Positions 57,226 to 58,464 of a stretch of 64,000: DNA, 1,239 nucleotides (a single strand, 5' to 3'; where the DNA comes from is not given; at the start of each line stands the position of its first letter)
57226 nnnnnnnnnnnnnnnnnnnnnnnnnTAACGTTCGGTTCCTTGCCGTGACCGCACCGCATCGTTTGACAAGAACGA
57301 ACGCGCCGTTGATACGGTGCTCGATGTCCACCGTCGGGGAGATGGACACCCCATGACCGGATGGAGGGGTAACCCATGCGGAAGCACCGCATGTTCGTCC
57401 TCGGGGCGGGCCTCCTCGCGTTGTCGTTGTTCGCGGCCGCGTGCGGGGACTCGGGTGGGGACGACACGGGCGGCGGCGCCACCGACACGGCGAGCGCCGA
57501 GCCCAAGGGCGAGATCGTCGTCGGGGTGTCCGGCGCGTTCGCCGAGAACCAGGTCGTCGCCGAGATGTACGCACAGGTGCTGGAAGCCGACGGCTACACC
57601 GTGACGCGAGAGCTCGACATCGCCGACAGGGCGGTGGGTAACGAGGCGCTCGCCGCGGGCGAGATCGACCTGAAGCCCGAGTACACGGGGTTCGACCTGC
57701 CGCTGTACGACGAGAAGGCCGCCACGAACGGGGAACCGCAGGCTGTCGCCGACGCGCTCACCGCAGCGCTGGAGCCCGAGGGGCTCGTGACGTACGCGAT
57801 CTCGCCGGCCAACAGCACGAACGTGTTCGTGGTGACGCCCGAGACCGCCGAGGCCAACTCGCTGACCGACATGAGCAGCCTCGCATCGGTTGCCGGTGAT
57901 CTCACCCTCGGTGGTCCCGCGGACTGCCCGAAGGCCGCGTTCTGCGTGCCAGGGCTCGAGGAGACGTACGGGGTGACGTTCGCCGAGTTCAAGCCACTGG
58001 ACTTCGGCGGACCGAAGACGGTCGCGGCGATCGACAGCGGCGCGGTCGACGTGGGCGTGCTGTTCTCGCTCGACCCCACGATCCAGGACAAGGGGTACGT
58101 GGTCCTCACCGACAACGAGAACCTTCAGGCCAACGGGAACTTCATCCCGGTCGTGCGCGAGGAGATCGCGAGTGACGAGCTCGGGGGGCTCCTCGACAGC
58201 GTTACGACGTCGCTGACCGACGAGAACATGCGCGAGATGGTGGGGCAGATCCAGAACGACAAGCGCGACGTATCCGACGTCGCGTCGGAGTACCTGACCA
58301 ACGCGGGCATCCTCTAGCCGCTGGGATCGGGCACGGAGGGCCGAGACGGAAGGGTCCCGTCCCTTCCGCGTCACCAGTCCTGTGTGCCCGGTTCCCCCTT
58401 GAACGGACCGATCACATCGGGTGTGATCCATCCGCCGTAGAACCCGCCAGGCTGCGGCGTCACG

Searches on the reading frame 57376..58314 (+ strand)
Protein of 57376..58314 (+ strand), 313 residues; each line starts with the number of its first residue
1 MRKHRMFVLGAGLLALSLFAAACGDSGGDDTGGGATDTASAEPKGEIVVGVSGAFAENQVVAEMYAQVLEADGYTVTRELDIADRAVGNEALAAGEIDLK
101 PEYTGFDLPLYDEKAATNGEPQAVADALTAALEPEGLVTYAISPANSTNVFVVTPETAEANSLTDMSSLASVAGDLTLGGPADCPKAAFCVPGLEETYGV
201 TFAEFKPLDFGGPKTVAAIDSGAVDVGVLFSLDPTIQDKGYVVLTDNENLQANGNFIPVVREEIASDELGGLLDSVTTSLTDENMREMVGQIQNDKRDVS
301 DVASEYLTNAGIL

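Call 59: search_protein_families(library=pfam, proteins=[window:57376-58314:+], max_evalue=0.001)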
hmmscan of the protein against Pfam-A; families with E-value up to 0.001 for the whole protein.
window:57376-58314:+ (313 aa): 1 family
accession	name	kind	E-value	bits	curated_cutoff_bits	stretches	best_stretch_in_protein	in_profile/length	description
PF04069.17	OpuAC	-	2.3e-34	119.6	21.2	1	46-308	2-256/257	Substrate binding domain of ABC-type glycine betaine transport system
